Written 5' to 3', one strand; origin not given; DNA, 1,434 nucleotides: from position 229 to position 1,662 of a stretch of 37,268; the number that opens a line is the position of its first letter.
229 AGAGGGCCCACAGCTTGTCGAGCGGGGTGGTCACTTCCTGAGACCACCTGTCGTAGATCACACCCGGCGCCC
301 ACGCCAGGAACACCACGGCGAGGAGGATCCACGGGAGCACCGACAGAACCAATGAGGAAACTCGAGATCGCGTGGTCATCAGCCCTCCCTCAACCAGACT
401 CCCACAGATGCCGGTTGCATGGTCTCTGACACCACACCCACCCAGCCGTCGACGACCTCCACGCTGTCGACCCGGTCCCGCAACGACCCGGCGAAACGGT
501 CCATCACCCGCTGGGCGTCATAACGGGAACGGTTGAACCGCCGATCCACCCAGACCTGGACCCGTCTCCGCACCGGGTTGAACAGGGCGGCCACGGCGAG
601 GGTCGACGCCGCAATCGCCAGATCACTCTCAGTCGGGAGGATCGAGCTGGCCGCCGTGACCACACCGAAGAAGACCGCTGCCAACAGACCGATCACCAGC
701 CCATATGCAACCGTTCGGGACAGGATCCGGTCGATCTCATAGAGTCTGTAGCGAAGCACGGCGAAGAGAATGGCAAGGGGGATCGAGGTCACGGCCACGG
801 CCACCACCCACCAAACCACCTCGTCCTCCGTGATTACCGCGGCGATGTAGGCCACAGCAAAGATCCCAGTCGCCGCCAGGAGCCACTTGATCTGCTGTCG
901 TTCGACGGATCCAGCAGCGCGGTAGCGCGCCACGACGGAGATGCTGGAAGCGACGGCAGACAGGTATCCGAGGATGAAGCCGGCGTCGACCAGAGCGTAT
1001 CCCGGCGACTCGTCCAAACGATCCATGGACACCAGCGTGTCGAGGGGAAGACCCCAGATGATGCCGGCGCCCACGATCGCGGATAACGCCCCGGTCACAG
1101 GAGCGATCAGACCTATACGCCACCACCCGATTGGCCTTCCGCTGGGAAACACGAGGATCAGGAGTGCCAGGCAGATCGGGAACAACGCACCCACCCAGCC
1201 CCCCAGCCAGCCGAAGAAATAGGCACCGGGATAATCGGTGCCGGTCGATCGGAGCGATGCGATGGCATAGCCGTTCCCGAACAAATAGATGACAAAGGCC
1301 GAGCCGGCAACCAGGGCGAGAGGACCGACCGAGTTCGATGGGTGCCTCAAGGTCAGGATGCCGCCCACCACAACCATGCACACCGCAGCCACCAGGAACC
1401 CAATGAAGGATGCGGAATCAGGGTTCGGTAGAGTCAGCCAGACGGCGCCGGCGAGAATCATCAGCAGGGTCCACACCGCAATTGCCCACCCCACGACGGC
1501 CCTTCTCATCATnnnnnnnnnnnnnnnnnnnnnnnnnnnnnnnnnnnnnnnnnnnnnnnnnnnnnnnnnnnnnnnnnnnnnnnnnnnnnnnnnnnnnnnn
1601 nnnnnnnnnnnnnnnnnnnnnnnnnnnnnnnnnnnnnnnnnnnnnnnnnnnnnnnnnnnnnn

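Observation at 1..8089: Five kinase-less membrane sensor paralogs arrayed around a SARP/STAND regulator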

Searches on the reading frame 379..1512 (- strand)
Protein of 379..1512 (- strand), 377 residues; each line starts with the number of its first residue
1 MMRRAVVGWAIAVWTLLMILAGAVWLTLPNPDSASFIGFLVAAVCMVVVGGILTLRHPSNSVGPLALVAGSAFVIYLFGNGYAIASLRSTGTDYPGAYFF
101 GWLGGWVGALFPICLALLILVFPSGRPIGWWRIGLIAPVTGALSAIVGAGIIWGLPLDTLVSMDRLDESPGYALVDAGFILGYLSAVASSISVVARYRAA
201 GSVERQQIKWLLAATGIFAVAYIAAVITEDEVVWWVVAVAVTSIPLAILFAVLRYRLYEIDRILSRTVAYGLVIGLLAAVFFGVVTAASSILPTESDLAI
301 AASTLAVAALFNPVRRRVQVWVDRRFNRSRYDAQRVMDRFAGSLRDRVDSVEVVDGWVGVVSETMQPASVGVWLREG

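Call 4: search_protein_families(library=pfam, proteins=[window:379-1512:-], max_evalue=1)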
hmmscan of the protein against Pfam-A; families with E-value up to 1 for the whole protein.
window:379-1512:- (377 aa): 1 family
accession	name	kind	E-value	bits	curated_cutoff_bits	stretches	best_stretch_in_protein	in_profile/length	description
PF01925.25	TauE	-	0.01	16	32.6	1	184-308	42-173/237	Sulfite exporter TauE/SafE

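Call 6: search_protein_families(library=ncbifam, proteins=[window:379-1512:-], max_evalue=1)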
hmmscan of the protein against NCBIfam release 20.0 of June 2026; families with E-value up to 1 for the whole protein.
window:379-1512:- (377 aa): 1 family
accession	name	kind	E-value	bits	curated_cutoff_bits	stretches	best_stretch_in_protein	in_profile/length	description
TIGR02916.1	PEP_his_kin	equivalog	0.00074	18.2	300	1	159-376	111-346/679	XrtA/PEP-CTERM system histidine kinase PrsK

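Call 8: find_homologous_proteins(query=window:379-1512:-, max_evalue=0.001)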
Query window:379-1512:- (377 aa): 3788 proteins with E <= 0.001 among 8000 candidates; the best 120 are listed.
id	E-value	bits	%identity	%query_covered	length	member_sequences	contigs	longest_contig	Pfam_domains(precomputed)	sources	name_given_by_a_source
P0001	2.8e-235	798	100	100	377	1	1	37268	-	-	-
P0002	9.0e-198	675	84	99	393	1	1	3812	-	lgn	-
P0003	3.0e-197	673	85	97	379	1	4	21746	-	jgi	jgi:hypothetical protein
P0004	3.8e-197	673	85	97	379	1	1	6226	-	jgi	jgi:hypothetical protein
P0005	4.8e-193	659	85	95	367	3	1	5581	-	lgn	-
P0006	1.1e-165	569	63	95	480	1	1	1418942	-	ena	-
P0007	2.1e-150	519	68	99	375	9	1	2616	-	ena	-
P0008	1.1e-149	517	66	99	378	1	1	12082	-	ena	-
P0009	8.7e-149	514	64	100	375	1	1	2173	-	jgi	jgi:hypothetical protein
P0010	1.2e-145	503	66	95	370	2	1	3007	-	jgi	jgi:hypothetical protein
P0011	1.8e-145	503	65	100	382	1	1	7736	-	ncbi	ncbi:MAG: hypothetical protein ACRDZM_05490 [Acidimicrobiia bacterium]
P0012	9.0e-144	497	61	99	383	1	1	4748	-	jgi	jgi:hypothetical protein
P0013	4.1e-143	495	63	100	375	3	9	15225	-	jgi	jgi:hypothetical protein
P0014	3.8e-142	492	64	99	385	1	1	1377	-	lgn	-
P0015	1.2e-141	490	63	97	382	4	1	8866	-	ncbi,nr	ncbi:MAG TPA: hypothetical protein VNT92_10515 [Acidimicrobiia bacterium]|nr:hypothetical protein [A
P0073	4.4e-130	452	59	97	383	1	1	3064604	-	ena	-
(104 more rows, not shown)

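Call 11: find_encoding_contigs(protein=P0073, flank=10000, max_places=3)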
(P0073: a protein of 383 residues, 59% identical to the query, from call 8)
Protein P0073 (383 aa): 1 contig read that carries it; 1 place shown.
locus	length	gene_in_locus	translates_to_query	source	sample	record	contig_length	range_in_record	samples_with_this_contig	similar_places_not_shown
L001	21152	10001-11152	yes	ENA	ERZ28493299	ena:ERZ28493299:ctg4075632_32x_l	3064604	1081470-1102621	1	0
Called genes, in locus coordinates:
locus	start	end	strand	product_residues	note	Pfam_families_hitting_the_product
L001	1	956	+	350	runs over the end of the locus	PF03576:Peptidase_S58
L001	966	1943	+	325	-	PF08545:ACP_syn_III, PF08541:ACP_syn_III_C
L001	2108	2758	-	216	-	PF00072:Response_reg, PF00196:GerE, PF08281:Sigma70_r4_2 (weak)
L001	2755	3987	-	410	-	-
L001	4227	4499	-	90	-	-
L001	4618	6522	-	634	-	PF13191:AAA_16, PF13428:TPR_14 (faint), PF13432:TPR_16 (faint), PF14559:TPR_19 (faint), PF00515:TPR_1 (faint), PF07719:TPR_2 (faint), PF13181:TPR_8 (faint), PF13424:TPR_12, +1 more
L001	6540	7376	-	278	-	PF13428:TPR_14 (faint), PF03704:BTAD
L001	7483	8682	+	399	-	-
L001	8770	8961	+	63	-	-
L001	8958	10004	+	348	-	-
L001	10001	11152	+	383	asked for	-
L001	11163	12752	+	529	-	PF01590:GAF (weak), PF13185:GAF_2 (weak), PF07228:SpoIIE, PF13581:HATPase_c_2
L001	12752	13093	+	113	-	PF01740:STAS, PF13466:STAS_2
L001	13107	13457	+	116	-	PF01740:STAS, PF13466:STAS_2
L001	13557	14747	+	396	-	-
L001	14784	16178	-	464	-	PF00890:FAD_binding_2 (weak), PF01266:DAO, PF01494:FAD_binding_3 (weak), PF01593:Amino_oxidase (weak), PF01946:Thi4 (weak), PF12831:FAD_oxidored (weak), PF13450:NAD_binding_8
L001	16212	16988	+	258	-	-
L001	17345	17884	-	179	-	-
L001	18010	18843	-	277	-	PF08239:SH3_3 (weak)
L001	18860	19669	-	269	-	PF00378:ECH_1, PF16113:ECH_2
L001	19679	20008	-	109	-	PF04993:TfoX_N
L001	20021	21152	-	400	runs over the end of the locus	PF12679:ABC2_membrane_2, PF12698:ABC2_membrane_3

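Call 12: find_encoding_contigs(protein=P0006, flank=10000, max_places=3)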
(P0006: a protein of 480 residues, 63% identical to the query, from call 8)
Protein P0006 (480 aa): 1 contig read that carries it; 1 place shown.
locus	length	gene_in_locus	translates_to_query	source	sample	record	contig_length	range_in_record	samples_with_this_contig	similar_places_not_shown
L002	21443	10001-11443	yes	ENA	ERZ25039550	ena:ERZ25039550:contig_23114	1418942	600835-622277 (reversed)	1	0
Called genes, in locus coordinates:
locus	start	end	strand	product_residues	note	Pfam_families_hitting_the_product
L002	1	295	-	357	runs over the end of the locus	-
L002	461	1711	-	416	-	-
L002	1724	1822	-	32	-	-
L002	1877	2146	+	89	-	-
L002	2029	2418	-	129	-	PF00515:TPR_1 (faint), PF07719:TPR_2 (faint), PF13424:TPR_12 (weak), PF13428:TPR_14 (faint)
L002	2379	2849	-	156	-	-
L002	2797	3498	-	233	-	-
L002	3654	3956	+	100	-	-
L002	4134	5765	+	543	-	-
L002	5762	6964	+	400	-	-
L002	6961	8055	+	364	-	-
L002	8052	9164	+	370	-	-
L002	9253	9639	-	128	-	-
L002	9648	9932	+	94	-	-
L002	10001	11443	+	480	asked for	-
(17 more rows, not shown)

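Call 13: find_encoding_contigs(protein=P0003, flank=10000, max_places=4)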
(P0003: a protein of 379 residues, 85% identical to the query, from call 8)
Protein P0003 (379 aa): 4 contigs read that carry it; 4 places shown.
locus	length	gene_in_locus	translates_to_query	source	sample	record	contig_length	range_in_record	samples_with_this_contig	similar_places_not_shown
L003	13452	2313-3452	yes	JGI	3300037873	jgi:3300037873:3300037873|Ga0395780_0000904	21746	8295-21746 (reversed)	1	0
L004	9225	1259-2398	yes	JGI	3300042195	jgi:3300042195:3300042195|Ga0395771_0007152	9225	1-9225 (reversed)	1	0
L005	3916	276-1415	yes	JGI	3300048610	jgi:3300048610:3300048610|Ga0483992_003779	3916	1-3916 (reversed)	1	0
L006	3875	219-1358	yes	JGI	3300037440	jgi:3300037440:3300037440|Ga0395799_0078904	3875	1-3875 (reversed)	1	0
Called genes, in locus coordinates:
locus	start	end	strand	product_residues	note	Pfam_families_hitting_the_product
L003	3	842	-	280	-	?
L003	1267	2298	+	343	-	-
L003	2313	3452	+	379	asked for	-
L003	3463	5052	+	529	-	PF01590:GAF (weak), PF13185:GAF_2, PF13492:GAF_3 (faint), PF07228:SpoIIE, PF13581:HATPase_c_2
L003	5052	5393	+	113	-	PF01740:STAS, PF13466:STAS_2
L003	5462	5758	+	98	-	PF01740:STAS, PF13466:STAS_2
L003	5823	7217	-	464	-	PF00890:FAD_binding_2 (weak), PF01266:DAO, PF01494:FAD_binding_3 (weak), PF01593:Amino_oxidase (weak), PF01946:Thi4 (weak), PF12831:FAD_oxidored (weak), PF13450:NAD_binding_8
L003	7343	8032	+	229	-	-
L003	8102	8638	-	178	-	-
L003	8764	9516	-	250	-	PF08239:SH3_3 (faint)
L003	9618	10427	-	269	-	PF00378:ECH_1, PF16113:ECH_2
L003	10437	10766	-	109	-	PF04993:TfoX_N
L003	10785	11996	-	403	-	PF12698:ABC2_membrane_3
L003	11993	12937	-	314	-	PF00005:ABC_tran, PF13304:AAA_21, PF13732:DrrA1-3_C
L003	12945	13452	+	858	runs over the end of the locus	PF13191:AAA_16, PF00196:GerE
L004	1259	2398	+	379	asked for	-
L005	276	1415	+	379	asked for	-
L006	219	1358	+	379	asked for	-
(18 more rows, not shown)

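Call 22: find_related_loci(query=A2, collection=genome_contigs, flank=10000)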
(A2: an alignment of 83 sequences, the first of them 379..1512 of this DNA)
Query A2 (377 aa) in genome_contigs; peptide patterns used: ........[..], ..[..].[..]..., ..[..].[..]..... (x = any residue, [..] = any of these).
599 stretches matched a pattern (row limit reached: there are more); 568 encode a relative of the query (tblastn E <= 1e-3); the best 80 are kept; 78 distinct loci.
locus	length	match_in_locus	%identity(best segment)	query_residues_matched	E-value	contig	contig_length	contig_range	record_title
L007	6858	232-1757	62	11-376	4e-143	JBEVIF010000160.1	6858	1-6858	MAG: Acidimicrobiia bacterium isolate T2R6BO_autometa_bin_0009 T2R6BO_autometa_bin_0009_k133_1594338, whole genome shotg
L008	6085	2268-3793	61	2-376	1e-141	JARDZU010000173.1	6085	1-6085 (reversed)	MAG: Acidimicrobiia bacterium isolate C_No_T0_bin.14 scaffold_5637, whole genome shotgun sequence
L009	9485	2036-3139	63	1-369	7e-141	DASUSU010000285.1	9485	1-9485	MAG TPA_asm: Acidimicrobiia bacterium isolate SMAG_U1744 k141_1388696, whole genome shotgun sequence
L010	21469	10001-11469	60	11-377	8e-125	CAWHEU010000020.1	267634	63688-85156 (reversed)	MAG: uncultured Acidobacteriota bacterium isolate MFD00962.bin.2.52 genome assembly, contig: contig_37464, whole genome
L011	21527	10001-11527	64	11-377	3e-120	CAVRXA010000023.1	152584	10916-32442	MAG: uncultured Acidobacteriota bacterium isolate MFD06229.bin.2.134 genome assembly, contig: contig_6914, whole genome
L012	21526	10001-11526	59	2-376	1e-117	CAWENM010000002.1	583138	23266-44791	MAG: uncultured Acidobacteriota bacterium isolate MFD02360.bin.1.245 genome assembly, contig: contig_13831, whole genome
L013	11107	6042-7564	56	10-376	8e-99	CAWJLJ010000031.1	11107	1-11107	MAG: uncultured Acidobacteriota bacterium isolate MFD05747.bin.2.102 genome assembly, contig: contig_72499, whole genome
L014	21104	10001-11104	44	10-376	3e-79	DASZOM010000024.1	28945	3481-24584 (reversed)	MAG TPA_asm: Acidimicrobiia bacterium isolate SMAG_U5945 k141_2699710, whole genome shotgun sequence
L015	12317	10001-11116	46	6-376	2e-75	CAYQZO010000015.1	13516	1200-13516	MAG TPA_asm: uncultured Acidimicrobiaceae bacterium isolate SRP321284_co1_71 genome assembly, contig: NODE_5699_length_1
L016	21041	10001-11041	41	41-376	3e-68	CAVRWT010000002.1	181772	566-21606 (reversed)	MAG: uncultured Acidobacteriota bacterium isolate MFD02242.bin.2.214 genome assembly, contig: contig_13721, whole genome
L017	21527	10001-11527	55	2-376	6e-115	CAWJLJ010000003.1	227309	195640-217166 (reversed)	MAG: uncultured Acidobacteriota bacterium isolate MFD05747.bin.2.102 genome assembly, contig: contig_19525, whole genome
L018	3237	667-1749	40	32-377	1e-66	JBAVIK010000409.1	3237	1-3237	MAG: Acidimicrobiia bacterium isolate MFD02594_ilm_asm_bin11 k127_131542, whole genome shotgun sequence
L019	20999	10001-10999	46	47-377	7e-68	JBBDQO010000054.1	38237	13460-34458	MAG: Acidimicrobiia bacterium isolate LejiaC_64_14 Lejia_C_2492_length_38237_cov_7, whole genome shotgun sequence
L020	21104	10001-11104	41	7-375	2e-63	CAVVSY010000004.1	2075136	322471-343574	MAG: uncultured bacterium isolate MFD02840.bin.2.66 genome assembly, contig: contig_13297, whole genome shotgun sequence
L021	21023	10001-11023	39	50-375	8e-63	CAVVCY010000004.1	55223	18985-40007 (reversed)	MAG: uncultured Acidobacteriota bacterium isolate MFD02242.bin.2.132 genome assembly, contig: contig_49071, whole genome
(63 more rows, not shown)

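Call 25: predict_structure(alignment_id=A2)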
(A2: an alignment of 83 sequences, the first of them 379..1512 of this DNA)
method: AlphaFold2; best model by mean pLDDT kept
length: 377 residues; sequences in the alignment: 83
mean_pLDDT: 87.2   pTM: 0.74
mean pLDDT of the five models: 87.2, 85.6, 84.6, 84.4, 84.4
residues with pLDDT >= 90: 223; 70-90: 110; 50-70: 41; < 50: 3
segments of 3 or more residues with pLDDT < 50: none
pLDDT, mean of each block of 10 residues (from residue 1): 94 98 94 90 98 95 97 98 93 91 98 98 90 95 98 97 93 97 96 93 88 96 95 95 95 70 70 74 78 77 79 78 66 59 66 78 77 64
secondary structure, 60 per line:
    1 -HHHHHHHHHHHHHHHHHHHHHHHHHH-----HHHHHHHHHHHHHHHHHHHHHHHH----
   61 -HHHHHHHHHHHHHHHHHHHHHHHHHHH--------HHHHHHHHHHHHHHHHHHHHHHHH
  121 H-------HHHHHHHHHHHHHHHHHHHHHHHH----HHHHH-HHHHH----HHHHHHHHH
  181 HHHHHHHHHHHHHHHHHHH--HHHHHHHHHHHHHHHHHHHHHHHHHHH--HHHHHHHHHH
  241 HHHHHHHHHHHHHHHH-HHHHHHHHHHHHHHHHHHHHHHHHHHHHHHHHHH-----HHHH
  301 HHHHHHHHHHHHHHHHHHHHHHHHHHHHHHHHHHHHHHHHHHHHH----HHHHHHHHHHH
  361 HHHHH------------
elements in order: H2-27 H33-56 H62-88 H97-121 H129-152 H157-161 H163-167 H172-199 H202-228 H231-256 H258-291 H297-345 H350-365
